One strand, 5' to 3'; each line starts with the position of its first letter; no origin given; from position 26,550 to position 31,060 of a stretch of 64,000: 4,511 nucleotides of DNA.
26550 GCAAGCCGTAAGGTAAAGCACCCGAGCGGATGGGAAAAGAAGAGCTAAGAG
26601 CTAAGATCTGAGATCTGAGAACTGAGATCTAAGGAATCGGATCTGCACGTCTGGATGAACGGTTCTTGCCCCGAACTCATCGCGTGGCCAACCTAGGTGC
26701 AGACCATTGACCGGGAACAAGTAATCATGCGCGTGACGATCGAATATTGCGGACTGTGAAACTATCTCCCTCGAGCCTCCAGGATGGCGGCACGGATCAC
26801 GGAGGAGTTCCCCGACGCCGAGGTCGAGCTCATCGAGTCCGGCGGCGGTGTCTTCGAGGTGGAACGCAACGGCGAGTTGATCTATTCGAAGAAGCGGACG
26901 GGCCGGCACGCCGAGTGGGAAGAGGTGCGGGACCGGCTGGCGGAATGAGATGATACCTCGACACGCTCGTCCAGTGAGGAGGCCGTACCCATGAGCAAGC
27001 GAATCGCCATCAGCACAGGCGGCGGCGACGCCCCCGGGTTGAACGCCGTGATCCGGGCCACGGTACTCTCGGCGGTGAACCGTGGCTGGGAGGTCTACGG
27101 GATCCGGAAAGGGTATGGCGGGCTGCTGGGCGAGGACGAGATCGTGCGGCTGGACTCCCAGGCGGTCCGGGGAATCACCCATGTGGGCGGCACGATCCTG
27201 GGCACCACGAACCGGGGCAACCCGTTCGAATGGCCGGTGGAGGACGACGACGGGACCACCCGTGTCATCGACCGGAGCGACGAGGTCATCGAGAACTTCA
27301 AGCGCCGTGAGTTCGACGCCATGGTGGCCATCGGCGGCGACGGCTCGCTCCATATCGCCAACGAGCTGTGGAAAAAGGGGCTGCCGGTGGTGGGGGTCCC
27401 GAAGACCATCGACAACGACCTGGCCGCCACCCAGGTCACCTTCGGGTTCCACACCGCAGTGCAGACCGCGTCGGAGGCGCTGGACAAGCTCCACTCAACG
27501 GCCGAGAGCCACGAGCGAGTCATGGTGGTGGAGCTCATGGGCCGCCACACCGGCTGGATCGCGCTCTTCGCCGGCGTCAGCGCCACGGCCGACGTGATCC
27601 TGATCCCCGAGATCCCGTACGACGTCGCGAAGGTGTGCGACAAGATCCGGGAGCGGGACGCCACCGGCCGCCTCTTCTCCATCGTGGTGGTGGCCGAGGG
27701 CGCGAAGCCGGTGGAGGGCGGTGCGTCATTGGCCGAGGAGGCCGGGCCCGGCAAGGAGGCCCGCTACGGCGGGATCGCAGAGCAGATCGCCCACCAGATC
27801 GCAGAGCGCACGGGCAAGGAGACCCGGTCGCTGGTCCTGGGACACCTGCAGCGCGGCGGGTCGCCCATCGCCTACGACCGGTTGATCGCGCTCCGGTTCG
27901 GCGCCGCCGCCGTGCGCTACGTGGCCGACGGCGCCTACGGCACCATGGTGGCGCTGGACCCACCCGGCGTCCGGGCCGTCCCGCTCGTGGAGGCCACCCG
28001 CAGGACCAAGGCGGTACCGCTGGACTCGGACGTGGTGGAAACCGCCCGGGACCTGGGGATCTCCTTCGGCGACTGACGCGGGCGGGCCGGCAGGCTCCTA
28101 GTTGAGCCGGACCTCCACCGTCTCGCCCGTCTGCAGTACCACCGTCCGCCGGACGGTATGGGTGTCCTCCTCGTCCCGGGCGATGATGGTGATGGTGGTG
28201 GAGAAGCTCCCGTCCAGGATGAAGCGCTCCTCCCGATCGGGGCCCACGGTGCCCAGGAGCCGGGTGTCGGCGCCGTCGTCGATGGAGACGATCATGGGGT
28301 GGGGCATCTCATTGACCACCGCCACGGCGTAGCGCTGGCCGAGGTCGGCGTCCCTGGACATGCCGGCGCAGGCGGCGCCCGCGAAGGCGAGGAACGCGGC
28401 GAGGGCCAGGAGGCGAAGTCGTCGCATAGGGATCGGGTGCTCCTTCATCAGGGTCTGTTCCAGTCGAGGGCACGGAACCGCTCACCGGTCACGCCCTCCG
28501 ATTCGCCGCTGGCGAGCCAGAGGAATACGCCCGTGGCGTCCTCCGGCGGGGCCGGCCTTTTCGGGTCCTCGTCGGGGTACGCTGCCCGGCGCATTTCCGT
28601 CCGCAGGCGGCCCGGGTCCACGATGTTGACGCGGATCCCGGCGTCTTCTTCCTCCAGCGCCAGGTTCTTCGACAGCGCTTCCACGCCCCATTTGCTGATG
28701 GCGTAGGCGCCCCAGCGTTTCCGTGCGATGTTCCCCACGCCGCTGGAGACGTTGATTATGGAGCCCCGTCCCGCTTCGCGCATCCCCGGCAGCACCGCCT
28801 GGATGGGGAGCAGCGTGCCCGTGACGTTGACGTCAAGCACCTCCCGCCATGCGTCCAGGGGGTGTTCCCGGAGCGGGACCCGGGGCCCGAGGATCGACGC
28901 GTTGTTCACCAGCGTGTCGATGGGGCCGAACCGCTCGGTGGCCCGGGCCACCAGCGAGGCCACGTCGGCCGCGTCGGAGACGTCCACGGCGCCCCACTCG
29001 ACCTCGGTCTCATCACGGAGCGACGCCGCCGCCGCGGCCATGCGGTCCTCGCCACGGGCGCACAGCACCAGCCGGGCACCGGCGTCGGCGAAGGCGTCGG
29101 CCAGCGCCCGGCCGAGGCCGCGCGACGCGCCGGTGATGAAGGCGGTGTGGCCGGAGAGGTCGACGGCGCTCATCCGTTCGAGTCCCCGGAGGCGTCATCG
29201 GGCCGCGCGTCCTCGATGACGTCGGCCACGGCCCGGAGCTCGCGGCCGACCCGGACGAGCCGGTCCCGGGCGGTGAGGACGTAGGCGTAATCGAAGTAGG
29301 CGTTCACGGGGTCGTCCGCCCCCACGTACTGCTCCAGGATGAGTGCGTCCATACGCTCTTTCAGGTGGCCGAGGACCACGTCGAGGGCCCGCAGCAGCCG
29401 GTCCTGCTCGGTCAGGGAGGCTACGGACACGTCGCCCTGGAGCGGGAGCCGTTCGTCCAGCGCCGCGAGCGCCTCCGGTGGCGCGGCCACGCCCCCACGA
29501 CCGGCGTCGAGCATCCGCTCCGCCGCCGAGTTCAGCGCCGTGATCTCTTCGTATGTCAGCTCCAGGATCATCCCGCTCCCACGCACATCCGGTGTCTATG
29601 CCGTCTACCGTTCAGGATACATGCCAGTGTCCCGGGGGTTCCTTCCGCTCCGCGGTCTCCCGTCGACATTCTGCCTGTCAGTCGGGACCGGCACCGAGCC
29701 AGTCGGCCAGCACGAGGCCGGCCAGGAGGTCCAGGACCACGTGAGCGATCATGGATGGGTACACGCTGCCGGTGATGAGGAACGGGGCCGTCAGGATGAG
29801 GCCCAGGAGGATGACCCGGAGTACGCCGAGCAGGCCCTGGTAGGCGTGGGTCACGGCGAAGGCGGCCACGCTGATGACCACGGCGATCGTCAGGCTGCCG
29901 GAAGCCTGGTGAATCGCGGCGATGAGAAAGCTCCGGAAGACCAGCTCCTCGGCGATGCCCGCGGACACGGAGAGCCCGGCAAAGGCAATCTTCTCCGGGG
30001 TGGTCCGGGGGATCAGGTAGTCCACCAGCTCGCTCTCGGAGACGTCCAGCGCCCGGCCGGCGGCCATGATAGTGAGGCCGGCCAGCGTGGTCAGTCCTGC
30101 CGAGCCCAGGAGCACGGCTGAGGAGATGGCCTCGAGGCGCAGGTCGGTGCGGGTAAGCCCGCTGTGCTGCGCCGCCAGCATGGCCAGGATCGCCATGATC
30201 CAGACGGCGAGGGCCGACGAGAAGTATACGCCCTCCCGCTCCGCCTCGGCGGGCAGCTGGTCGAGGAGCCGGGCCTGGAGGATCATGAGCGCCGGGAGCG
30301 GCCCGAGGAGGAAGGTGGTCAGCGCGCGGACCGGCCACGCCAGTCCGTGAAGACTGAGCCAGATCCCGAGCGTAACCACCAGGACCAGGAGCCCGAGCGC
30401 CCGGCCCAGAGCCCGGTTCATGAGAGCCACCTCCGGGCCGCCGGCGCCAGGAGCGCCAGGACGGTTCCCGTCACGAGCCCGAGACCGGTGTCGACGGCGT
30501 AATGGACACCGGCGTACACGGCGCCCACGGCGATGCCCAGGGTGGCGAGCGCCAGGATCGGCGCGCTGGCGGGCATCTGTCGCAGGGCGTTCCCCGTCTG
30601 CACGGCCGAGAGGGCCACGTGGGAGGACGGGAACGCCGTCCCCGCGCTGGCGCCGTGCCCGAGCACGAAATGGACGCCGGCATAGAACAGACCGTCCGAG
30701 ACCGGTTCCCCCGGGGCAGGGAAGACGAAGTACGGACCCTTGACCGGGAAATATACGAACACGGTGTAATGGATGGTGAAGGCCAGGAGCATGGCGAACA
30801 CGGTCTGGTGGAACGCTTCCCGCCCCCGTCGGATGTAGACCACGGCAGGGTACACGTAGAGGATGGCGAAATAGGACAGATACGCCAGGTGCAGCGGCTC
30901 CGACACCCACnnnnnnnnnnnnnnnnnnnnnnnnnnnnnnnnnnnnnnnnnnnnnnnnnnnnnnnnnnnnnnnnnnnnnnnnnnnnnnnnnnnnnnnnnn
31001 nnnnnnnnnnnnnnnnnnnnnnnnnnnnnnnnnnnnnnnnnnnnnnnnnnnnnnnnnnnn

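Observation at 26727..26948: Unannotatable-by-ORF selenoprotein candidate: SelW/Rdx-family gene with CGLU redox motif (TGA at 26757-26759)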

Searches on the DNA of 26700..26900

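Call 58: search_rna_families(source=window, start=26700, end=26900, threshold=evalue, max_evalue=10, show_alignments=3)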
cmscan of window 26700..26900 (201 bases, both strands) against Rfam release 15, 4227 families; matches with E-value up to 10: 0.
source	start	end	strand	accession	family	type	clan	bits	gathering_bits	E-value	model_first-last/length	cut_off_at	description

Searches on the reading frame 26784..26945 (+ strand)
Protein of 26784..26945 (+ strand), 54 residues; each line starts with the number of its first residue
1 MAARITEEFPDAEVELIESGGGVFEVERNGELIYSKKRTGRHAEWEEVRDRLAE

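Call 4: search_protein_families(library=pfam, proteins=[window:26784-26945:+], max_evalue=1)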
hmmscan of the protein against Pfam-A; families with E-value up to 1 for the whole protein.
seq(54 aa): 2 families
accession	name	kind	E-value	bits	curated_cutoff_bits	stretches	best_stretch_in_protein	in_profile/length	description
PF10262.15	Rdx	-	5.8e-11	42.9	22.6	1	1-52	19-72/74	Rdx family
PF08310.17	LGFP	-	0.045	14.6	22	1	18-53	12-46/53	LGFP repeat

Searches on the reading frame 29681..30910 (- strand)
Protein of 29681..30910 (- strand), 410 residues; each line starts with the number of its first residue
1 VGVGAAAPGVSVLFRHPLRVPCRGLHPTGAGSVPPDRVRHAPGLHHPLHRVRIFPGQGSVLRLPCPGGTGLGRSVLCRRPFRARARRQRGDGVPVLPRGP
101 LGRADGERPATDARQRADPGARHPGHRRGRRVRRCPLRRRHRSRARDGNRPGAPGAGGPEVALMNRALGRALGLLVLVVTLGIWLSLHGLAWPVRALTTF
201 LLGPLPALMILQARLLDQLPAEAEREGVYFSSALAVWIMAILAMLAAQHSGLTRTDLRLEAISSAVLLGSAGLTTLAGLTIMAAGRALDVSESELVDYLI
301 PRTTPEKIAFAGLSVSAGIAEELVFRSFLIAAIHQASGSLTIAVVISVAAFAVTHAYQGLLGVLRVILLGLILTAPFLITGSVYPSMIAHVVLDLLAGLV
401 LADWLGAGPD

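Call 25: search_protein_families(library=pfam, proteins=[window:29681-30910:-], max_evalue=0.00001)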
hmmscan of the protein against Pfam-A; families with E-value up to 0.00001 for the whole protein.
window:29681-30910:- (410 aa): 1 family
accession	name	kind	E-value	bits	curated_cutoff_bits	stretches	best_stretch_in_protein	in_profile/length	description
PF02517.21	Rce1-like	-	3e-16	59.9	22.4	1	309-395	7-92/93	Type II CAAX prenyl endopeptidase Rce1-like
